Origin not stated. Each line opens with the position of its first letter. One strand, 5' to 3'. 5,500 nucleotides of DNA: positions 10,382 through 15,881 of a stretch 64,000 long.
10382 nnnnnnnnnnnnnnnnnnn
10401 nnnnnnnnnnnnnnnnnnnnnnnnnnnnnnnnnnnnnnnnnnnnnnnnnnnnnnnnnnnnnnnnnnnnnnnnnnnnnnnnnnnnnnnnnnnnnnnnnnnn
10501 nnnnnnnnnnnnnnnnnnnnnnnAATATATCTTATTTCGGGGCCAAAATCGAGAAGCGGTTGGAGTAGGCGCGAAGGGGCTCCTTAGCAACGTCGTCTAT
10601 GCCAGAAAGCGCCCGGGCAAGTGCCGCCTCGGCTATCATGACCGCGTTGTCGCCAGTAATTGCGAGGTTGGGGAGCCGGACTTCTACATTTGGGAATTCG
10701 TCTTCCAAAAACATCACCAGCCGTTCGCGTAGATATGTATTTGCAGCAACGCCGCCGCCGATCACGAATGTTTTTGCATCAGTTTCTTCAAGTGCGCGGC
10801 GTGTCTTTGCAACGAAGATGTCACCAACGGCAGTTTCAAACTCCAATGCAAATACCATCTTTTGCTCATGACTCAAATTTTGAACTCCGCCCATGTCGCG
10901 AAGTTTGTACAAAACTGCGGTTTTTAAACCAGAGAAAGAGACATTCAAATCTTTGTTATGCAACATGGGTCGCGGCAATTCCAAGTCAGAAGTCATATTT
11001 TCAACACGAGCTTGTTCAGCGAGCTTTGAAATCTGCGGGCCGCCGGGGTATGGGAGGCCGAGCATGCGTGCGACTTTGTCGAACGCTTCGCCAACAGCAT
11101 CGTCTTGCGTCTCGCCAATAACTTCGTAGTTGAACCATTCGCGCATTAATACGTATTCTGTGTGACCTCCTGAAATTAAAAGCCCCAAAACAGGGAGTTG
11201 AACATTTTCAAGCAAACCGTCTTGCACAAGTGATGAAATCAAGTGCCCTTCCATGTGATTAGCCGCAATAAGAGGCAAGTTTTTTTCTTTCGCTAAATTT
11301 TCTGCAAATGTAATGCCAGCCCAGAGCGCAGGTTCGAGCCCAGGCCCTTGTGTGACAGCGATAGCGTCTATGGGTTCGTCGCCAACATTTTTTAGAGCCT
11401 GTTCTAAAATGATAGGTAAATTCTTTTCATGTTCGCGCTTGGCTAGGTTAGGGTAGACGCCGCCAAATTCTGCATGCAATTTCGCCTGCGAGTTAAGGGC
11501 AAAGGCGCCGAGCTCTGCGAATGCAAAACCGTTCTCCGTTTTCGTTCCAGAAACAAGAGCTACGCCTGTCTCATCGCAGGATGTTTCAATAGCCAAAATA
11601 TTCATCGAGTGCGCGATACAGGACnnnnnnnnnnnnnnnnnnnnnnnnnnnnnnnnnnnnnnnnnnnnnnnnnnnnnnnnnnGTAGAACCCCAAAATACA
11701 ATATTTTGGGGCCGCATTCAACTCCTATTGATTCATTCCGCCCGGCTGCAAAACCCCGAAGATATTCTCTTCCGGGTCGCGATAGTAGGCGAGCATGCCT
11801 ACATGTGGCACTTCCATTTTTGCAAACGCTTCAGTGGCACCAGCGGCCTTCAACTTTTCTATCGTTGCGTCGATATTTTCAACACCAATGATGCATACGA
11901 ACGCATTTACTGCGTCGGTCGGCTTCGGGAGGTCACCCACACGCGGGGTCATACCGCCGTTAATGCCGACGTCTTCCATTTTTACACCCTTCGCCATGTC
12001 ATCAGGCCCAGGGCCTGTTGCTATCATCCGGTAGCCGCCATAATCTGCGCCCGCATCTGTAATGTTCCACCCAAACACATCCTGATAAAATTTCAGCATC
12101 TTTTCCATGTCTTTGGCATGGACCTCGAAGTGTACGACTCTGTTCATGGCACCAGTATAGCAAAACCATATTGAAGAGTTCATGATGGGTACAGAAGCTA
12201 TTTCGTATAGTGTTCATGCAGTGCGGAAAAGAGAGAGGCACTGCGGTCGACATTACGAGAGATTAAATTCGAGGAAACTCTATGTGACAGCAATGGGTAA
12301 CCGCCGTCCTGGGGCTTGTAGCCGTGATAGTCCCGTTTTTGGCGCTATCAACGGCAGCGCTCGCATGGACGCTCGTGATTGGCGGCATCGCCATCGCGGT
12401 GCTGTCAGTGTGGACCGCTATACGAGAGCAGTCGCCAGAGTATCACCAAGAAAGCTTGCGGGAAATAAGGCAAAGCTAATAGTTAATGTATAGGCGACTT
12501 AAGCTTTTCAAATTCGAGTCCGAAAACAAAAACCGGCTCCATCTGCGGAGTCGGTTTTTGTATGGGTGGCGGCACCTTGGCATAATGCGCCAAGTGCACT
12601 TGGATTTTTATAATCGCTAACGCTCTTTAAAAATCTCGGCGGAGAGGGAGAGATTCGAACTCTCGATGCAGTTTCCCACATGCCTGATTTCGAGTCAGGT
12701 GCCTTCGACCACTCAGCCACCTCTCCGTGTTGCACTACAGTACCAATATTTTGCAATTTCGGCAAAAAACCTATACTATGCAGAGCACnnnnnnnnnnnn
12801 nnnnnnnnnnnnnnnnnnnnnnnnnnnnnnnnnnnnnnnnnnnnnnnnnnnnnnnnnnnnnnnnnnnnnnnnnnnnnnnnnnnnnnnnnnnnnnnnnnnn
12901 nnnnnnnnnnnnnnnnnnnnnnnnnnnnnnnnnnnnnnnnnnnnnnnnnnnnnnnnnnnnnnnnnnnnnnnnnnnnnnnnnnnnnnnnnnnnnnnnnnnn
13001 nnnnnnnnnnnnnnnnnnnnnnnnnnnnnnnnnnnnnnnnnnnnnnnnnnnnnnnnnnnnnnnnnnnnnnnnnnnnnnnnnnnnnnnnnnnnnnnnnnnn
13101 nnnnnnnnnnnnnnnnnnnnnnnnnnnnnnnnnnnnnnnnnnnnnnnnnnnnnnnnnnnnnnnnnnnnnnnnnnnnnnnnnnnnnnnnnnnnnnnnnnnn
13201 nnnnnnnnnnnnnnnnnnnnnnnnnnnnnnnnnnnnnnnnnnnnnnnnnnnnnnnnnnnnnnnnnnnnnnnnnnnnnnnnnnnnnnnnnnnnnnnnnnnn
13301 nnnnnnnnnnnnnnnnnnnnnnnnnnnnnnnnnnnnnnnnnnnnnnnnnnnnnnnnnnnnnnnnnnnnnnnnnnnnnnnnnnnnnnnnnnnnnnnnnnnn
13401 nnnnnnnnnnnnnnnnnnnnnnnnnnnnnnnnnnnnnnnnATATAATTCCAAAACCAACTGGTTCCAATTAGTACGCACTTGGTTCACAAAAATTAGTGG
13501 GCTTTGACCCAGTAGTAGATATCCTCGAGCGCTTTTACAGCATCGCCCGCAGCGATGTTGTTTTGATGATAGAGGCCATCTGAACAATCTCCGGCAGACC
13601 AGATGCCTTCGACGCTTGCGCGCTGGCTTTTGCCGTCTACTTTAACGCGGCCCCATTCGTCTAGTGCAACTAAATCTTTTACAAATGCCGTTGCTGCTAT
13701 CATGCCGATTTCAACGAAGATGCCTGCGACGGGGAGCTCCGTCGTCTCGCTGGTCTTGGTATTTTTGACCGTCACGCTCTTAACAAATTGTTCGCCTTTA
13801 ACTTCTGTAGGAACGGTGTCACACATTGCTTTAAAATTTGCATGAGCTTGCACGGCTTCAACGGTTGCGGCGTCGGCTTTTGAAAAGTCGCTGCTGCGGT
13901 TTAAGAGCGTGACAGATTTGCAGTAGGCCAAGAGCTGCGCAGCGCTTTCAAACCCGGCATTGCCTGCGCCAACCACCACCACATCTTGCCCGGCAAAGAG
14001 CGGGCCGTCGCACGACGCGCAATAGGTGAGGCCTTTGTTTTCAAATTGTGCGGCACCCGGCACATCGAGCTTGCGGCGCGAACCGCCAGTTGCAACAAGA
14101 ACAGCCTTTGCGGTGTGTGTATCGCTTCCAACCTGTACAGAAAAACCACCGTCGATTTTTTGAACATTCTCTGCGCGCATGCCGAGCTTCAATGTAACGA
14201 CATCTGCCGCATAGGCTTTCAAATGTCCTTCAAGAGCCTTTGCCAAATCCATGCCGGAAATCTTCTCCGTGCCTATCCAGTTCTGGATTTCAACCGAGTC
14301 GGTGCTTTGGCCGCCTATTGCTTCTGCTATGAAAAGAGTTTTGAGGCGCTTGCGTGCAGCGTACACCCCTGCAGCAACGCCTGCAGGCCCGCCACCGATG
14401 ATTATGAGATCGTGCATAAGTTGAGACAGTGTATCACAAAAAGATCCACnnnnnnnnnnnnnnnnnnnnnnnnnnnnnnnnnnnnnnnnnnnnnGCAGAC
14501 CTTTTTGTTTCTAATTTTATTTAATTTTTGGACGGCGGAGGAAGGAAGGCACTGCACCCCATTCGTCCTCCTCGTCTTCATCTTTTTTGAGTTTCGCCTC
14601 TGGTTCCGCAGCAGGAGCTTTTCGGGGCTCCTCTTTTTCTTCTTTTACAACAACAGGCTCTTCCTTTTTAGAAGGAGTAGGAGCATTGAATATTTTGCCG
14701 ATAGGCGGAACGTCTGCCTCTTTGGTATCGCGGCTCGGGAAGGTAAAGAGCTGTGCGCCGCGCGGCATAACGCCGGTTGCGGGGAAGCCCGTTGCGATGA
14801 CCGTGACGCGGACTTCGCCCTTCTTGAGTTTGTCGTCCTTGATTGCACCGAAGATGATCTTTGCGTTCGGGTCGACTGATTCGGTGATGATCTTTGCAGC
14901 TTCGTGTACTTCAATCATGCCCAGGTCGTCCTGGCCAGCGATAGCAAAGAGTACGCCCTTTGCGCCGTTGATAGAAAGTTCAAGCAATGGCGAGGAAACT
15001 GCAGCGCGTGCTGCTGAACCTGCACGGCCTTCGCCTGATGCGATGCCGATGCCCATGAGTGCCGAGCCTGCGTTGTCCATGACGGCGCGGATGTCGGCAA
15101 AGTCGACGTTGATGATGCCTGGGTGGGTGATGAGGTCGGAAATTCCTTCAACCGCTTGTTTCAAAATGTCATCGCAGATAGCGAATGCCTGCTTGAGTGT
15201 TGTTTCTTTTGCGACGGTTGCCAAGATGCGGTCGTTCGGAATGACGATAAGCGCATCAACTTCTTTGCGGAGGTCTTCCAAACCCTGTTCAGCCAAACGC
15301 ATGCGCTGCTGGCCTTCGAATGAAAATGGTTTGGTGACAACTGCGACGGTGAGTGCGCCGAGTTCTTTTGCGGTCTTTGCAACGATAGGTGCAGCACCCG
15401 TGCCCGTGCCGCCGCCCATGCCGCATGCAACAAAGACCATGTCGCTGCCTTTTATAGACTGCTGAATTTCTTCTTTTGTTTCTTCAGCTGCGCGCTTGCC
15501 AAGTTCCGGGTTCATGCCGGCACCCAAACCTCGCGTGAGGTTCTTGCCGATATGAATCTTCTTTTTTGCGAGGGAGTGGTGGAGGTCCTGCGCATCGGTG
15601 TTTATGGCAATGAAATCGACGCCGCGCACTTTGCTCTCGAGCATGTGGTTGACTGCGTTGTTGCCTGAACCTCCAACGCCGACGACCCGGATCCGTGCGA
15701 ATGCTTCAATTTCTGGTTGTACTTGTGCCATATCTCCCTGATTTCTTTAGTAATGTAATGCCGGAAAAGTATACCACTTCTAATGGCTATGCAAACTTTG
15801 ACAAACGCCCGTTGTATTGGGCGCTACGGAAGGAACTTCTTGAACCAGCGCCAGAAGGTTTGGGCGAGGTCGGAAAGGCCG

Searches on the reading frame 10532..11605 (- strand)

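Call 28: search_protein_families(library=pfam, proteins=[window:10532-11605:-], max_evalue=0.001)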
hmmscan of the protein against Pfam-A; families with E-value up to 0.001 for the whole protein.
window:10532-11605:- (357 aa): 2 families
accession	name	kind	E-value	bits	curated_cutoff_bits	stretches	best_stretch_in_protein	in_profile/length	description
PF00814.31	TsaD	-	5e-73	246.5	24.8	1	37-325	7-263/264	tRNA N6-adenosine threonylcarbamoyltransferase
PF22521.2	HypF_C_2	-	2.5e-05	24.6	27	1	245-303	162-220/241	Carbamoyltransferase, Kae1-like Domain, second subdomain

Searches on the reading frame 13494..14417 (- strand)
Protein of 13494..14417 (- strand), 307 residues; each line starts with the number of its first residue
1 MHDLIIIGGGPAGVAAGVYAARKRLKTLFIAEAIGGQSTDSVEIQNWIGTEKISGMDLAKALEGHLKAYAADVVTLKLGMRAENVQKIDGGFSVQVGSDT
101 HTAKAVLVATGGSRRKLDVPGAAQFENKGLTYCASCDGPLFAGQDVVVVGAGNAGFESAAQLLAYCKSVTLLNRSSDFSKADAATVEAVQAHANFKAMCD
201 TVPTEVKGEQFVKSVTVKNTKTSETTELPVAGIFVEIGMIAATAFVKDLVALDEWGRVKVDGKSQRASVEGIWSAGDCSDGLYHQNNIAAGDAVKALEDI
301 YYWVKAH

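Call 28: search_protein_families(library=pfam, proteins=[window:13494-14417:-], max_evalue=0.001)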
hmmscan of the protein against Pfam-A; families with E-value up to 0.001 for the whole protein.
window:13494-14417:- (307 aa): 12 families
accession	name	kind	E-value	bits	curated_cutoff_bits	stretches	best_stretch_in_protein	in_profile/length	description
PF07992.20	Pyr_redox_2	-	8.4e-39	134.2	26.1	1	3-286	2-284/291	Pyridine nucleotide-disulphide oxidoreductase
PF13738.12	Pyr_redox_3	-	3.5e-23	82.8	30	1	51-276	76-305/305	Pyridine nucleotide-disulphide oxidoreductase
PF03486.20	HI0933_like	-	3.9e-09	36.7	50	0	145-180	2-37/244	HI0933-like protein Rossmann domain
PF01134.28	GIDA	-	7.1e-08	32.3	22.1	0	3-34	1-32/391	Glucose inhibited division protein A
PF12831.13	FAD_oxidored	-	8.9e-08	32.3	27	1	3-42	1-42/416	FAD dependent oxidoreductase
PF01266.30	DAO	-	2e-07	31.3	27.9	0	145-182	1-39/353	FAD dependent oxidoreductase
PF00890.30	FAD_binding_2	-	2.8e-07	30.5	20.4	0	3-31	1-29/414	FAD binding domain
PF00070.33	Pyr_redox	-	4.4e-07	30.8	22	1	146-219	2-81/82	Pyridine nucleotide-disulphide oxidoreductase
PF01946.23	Thi4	-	2.4e-06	27.4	26.2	0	2-33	18-50/235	Thi4 family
PF01494.25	FAD_binding_3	-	7.5e-05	22.5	22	0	145-181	3-39/349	FAD binding domain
PF13450.12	NAD_binding_8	-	0.00011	22.9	21.9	0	6-40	1-37/68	NAD(P)-binding Rossmann-like domain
PF05834.18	Lycopene_cycl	-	0.00026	20.6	23.4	0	145-178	1-36/380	Lycopene cyclase protein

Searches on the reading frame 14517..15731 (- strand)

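Call 7: search_protein_families(library=pfam, proteins=[window:14517-15731:-], max_evalue=0.001)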
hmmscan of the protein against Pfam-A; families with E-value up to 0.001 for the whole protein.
window:14517-15731:- (404 aa): 2 families
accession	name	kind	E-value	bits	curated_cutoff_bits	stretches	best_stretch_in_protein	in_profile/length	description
PF00091.31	Tubulin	-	1.9e-51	175.5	33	1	14-172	2-188/190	Tubulin/FtsZ family, GTPase domain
PF12327.13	FtsZ_C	-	3.8e-30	104.5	27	1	222-316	1-94/95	FtsZ family, C-terminal domain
